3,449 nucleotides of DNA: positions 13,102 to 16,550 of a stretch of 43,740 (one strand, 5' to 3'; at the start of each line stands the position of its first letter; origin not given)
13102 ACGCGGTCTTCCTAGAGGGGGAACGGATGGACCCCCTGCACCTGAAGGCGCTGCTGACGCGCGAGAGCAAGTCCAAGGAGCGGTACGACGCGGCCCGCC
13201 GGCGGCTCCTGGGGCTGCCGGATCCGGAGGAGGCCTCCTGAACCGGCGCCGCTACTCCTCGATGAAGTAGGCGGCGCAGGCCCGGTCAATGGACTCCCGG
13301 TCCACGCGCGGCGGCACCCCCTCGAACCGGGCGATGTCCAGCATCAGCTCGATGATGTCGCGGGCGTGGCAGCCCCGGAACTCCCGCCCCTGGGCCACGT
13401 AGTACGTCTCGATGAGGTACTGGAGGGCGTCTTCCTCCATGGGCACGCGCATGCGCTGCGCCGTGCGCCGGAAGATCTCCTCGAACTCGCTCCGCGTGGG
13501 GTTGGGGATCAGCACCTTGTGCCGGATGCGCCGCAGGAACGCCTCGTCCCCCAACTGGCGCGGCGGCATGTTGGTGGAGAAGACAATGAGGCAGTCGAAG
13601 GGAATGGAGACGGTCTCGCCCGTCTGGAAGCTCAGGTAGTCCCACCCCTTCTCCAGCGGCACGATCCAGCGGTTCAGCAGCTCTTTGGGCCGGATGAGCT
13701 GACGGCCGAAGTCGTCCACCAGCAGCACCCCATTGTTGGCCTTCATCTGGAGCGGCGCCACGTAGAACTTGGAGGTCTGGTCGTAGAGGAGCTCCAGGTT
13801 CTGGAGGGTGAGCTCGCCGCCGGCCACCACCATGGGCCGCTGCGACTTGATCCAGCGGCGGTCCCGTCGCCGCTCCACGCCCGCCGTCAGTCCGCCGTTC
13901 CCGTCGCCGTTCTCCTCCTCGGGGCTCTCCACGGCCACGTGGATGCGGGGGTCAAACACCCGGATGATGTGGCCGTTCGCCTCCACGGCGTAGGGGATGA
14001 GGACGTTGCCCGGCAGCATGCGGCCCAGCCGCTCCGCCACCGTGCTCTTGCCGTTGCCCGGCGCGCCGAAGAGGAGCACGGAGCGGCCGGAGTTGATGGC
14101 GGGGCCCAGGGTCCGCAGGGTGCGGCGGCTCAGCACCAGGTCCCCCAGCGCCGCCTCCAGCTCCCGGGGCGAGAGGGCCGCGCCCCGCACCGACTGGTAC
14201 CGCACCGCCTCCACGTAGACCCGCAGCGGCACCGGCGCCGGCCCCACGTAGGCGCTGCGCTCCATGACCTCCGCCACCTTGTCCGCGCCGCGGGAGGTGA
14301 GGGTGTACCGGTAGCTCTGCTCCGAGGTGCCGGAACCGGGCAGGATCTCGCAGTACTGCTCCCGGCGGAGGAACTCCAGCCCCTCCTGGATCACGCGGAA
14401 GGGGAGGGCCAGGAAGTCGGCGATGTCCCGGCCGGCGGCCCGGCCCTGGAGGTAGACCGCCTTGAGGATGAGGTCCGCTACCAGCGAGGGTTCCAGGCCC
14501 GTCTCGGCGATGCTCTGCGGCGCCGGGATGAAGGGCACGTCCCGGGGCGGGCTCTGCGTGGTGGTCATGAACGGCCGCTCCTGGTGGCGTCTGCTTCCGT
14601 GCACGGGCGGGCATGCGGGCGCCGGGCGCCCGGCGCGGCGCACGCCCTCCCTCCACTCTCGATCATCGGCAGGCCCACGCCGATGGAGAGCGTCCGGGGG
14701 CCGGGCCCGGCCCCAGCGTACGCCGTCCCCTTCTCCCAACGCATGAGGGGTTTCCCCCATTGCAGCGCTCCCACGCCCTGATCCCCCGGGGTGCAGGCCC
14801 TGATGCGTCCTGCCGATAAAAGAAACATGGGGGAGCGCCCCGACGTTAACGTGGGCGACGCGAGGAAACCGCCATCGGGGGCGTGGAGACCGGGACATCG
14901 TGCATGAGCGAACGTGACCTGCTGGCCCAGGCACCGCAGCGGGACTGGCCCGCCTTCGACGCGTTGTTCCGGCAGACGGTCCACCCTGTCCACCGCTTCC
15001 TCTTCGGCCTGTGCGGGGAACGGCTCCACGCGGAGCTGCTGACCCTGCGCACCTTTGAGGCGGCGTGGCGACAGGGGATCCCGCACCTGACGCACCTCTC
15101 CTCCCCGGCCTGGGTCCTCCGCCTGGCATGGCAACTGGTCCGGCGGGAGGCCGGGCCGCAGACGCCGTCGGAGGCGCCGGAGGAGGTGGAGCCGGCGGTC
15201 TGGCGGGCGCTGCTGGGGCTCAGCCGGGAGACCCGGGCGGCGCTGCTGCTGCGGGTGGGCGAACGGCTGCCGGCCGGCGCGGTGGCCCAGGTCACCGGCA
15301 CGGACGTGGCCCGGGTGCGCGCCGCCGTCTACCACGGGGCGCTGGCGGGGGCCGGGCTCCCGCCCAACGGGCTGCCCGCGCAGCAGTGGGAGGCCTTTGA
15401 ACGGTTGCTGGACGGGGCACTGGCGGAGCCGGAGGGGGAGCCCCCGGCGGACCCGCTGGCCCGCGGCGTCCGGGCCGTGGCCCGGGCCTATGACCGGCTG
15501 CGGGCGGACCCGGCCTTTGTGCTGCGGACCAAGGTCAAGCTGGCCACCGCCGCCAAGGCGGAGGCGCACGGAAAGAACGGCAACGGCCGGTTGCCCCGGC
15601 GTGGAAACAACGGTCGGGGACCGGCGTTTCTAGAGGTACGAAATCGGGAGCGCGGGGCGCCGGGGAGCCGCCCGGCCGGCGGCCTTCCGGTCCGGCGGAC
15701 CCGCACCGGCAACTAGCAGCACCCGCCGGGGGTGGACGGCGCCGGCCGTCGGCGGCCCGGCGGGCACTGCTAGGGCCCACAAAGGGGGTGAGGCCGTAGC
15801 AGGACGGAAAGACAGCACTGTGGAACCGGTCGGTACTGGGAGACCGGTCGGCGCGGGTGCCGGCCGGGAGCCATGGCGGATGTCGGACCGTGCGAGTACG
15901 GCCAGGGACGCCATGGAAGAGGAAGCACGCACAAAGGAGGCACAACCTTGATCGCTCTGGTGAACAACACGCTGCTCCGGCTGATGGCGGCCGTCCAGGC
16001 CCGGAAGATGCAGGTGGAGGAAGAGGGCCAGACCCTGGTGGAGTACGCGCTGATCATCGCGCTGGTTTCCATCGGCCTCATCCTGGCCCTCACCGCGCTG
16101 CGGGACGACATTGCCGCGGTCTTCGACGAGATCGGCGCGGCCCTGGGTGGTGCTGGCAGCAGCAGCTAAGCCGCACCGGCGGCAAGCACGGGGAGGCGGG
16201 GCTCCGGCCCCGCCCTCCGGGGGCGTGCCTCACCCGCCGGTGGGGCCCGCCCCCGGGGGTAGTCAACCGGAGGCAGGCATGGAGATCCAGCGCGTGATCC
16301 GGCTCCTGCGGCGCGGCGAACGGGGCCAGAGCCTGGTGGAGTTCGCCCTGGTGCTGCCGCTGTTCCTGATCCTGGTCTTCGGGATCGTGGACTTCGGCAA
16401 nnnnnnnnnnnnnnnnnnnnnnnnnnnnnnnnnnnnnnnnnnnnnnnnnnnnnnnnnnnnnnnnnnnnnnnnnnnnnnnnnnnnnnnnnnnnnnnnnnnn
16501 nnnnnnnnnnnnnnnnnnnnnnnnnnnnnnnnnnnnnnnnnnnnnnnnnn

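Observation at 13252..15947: Divergent wHTH-AAA+ ATPase and extended ECF sigma factor directly abutting the flp pilin gene: a candidate undescribed control or accessory module for a Tad pilus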

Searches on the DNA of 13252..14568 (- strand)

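Call 52: search_rna_families(sources=[L001, L004, L006, L008, L057, L013, L005], threshold=gathering, show_alignments=1)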
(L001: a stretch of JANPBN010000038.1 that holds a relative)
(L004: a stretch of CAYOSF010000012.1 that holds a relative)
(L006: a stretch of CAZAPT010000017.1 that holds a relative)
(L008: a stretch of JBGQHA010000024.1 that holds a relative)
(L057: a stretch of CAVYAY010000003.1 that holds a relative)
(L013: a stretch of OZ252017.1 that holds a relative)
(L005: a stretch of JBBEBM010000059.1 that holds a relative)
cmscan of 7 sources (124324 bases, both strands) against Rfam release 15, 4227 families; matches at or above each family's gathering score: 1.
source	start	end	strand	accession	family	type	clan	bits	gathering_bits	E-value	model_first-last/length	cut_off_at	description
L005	4082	4164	+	RF01051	c-di-GMP-I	Cis-reg; riboswitch;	CL00126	39.3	35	0.0007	1-87/87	no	c-di-GMP-I riboswitch aptamer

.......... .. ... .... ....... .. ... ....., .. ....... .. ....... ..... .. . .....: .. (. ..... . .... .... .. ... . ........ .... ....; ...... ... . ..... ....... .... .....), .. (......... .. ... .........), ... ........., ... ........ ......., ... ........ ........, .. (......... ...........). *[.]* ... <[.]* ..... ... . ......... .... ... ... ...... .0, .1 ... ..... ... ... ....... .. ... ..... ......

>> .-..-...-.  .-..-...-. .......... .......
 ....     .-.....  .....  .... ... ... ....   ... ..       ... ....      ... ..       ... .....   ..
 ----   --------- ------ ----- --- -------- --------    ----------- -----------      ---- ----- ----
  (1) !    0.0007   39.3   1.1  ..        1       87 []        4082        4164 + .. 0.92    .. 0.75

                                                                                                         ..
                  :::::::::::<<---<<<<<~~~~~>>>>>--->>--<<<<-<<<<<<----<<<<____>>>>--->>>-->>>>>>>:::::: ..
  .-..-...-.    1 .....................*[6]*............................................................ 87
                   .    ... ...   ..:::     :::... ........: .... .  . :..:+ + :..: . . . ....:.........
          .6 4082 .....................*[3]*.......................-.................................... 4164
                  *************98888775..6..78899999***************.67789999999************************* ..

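Call 55: search_rna_families(sources=[L001, L006, L013], threshold=evalue, max_evalue=1, show_alignments=3)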
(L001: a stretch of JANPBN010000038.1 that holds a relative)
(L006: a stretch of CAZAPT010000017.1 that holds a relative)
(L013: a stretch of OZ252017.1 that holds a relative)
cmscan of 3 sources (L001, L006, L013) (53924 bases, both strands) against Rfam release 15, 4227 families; matches with E-value up to 1: 2.
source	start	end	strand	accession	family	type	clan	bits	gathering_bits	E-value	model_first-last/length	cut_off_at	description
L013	8113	8180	+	RF01276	sR53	Gene; snRNA; snoRNA; CD-box;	-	23.6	49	0.27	1-60/60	no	Small nucleolar RNA sR53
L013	2706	2757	+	RF01134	sR30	Gene; snRNA; snoRNA; CD-box;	-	23.1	38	0.13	1-57/57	no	Small nucleolar RNA sR30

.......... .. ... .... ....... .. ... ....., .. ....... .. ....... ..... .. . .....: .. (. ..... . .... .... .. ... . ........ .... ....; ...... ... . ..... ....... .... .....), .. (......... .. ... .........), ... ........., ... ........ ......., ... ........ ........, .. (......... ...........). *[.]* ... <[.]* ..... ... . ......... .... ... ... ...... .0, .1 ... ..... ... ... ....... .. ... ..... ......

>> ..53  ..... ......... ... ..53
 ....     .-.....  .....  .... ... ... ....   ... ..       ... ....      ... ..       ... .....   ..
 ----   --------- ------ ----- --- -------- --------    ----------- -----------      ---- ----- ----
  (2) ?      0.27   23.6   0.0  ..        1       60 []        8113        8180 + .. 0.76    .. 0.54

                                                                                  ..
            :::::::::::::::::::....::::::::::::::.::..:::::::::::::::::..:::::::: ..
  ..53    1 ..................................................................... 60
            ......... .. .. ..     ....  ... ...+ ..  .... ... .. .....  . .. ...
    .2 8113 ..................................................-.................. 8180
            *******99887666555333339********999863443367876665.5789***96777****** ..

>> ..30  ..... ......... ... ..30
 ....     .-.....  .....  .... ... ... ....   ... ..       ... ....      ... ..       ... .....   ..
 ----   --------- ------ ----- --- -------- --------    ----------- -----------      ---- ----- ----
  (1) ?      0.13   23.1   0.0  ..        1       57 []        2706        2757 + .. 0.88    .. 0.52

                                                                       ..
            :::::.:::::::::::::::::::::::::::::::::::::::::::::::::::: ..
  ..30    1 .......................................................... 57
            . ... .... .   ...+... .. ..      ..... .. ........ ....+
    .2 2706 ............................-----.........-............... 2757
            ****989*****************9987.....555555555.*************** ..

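Call 60: search_rna_families(sources=[L004, L008], threshold=evalue, max_evalue=1)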
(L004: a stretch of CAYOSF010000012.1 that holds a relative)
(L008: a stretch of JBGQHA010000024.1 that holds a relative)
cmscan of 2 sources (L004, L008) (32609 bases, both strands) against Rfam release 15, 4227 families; matches with E-value up to 1: 5.
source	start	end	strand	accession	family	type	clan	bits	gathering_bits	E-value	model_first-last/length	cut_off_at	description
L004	9159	9243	+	RF01051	c-di-GMP-I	Cis-reg; riboswitch;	CL00126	34.8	35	0.0023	1-87/87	no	c-di-GMP-I riboswitch aptamer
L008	8933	9021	+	RF03167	c-di-GMP-I-GGC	Cis-reg; riboswitch;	CL00126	27.9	59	0.0099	1-80/80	no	c-di-GMP-I-GGC riboswitch aptamer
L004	16557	16584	-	RF03156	L31-Firmicutes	Cis-reg; leader;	CL00118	26.9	33.3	0.09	1-32/32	no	L31-Firmicutes ribosomal protein leader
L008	4388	4446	+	RF01189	sn1502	Gene; snRNA; snoRNA; CD-box;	-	24.7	60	0.41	1-87/87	no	Small nucleolar RNA sn1502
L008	4045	4077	-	RF02867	ncS011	Gene; sRNA;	-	21.7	48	0.11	172-204/207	no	Burkholderia sRNA 11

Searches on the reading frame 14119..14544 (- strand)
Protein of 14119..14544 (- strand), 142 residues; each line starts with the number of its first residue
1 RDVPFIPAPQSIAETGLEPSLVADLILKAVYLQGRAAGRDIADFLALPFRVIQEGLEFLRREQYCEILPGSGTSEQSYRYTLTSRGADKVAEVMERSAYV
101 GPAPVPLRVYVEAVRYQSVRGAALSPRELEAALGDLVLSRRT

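Call 86: predict_structure(alignment_id=A10)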
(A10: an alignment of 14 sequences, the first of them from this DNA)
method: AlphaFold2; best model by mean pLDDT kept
length: 142 residues; sequences in the alignment: 14
mean_pLDDT: 78.9   pTM: 0.69
mean pLDDT of the five models: 78.9, 72.8, 72.5, 68.8, 60.6
residues with pLDDT >= 90: 60; 70-90: 34; 50-70: 37; < 50: 11
segments of 3 or more residues with pLDDT < 50: 118-121, 136-142
pLDDT, mean of each block of 10 residues (from residue 1): 70 88 93 90 91 95 90 73 95 83 71 57 61 55 38
secondary structure, 60 per line:
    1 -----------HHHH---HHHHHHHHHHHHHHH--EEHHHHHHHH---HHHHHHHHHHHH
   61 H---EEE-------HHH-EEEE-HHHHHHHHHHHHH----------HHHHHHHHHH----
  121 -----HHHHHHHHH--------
elements in order: H12-15 H19-33 H38-45 H49-61 E65-67 E79-82 H84-96 H107-116 H126-134

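Call 88: fold_search(model_id=the predicted structure, library=pdb)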
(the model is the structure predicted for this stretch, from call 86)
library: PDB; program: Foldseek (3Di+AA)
matches with E <= 10: 1773; with E <= 0.001: 51
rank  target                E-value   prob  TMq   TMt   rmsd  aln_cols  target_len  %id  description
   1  7l1i                  8.9e-05  1.00  0.50  0.42   8.3       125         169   20  Crystal structure of the MarR family transcriptional regulator from Acineotobacter baumannii bound to Indole 3 acetic ac (released 2022-02-09)
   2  5x11_E                1.9e-04  1.00  0.49  0.39   7.8       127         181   20  Crystal structure of Bacillus subtilis PadR in complex with operator DNA (released 2017-11-22)
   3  4rs8_A                2.2e-04  1.00  0.48  0.79   6.7        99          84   19  Apo structure of novel pNOB8 plasmid centromere binding protein (released 2015-09-16)
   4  4rs8_B                2.3e-04  1.00  0.47  0.79   2.0        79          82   19  Apo structure of novel pNOB8 plasmid centromere binding protein (released 2015-09-16)
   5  5jls                  2.3e-04  1.00  0.50  0.53   7.6       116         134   16  Crystal Structure of Adhesin competence repressor (AdcR) from Streptococcus pyogenes (C-terminally His tagged) (released 2017-05-03)
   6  4em0                  2.6e-04  1.00  0.47  0.45   9.5       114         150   14  staphylococcus aureus MarR in complex with salicylate and kanamycin (released 2013-04-17)
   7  5k5q_C                3.1e-04  1.00  0.47  0.71   6.7        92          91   18  Structure of AspA-DNA complex: novel centromere bindng protein-centromere complex (released 2016-06-01)
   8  5yi1                  3.1e-04  1.00  0.50  0.54   9.1       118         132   14  Structure of Lactococcus lactis ZitR, C30AH42A mutant in apo form (released 2017-12-06)
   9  6pco_C                3.1e-04  1.00  0.47  0.50   8.5       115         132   21  Mechanism for regulation of DNA binding of Bordetella bronchiseptica BpsR by 6-hydroxynicotinic acid (released 2019-11-06)
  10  3voe_B                3.6e-04  1.00  0.46  0.48   8.1       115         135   15  Crystal Structure of wild type MarR (apo form) from E.coli (released 2013-03-06)
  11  5h3r_B                3.6e-04  1.00  0.46  0.47   9.5       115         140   14  Crystal Structure of mutant MarR C80S from E.coli complexed with operator DNA (released 2017-08-02)
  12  2a61_A                3.6e-04  1.00  0.46  0.46  10.7       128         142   17  The crystal structure of transcriptional regulator Tm0710 from Thermotoga maritima (released 2005-07-19)
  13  3vod_A                3.8e-04  1.00  0.48  0.50   8.3       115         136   14  Crystal Structure of mutant MarR C80S from E.coli (released 2013-03-06)
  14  6pcp_A                3.8e-04  1.00  0.46  0.47   8.7       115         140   21  Mechanism for regulation of DNA binding of Bordetella bronchiseptica BpsR by 6-hydroxynicotinic acid (released 2019-11-06)
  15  3cjn                  3.8e-04  1.00  0.45  0.44   8.6       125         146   14  Crystal structure of transcriptional regulator, MarR family, from Silicibacter pomeroyi (released 2008-03-25)
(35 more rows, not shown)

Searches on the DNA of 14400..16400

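Call 40: search_rna_families(source=window, start=14400, end=16400, threshold=evalue, max_evalue=5, show_alignments=2)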
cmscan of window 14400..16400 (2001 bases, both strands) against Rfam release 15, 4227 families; matches with E-value up to 5: 2.
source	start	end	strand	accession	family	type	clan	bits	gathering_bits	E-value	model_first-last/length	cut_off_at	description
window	14946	14992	+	RF02804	PyrR206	Gene; snRNA; snoRNA; HACA-box;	-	17.9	46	4.5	1-60/60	no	Pyrobaculum sRNA 206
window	14644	14670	-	RF01308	sR58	Gene; snRNA; snoRNA; CD-box;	-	15.1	55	4.5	1-55/55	no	Small nucleolar RNA sR58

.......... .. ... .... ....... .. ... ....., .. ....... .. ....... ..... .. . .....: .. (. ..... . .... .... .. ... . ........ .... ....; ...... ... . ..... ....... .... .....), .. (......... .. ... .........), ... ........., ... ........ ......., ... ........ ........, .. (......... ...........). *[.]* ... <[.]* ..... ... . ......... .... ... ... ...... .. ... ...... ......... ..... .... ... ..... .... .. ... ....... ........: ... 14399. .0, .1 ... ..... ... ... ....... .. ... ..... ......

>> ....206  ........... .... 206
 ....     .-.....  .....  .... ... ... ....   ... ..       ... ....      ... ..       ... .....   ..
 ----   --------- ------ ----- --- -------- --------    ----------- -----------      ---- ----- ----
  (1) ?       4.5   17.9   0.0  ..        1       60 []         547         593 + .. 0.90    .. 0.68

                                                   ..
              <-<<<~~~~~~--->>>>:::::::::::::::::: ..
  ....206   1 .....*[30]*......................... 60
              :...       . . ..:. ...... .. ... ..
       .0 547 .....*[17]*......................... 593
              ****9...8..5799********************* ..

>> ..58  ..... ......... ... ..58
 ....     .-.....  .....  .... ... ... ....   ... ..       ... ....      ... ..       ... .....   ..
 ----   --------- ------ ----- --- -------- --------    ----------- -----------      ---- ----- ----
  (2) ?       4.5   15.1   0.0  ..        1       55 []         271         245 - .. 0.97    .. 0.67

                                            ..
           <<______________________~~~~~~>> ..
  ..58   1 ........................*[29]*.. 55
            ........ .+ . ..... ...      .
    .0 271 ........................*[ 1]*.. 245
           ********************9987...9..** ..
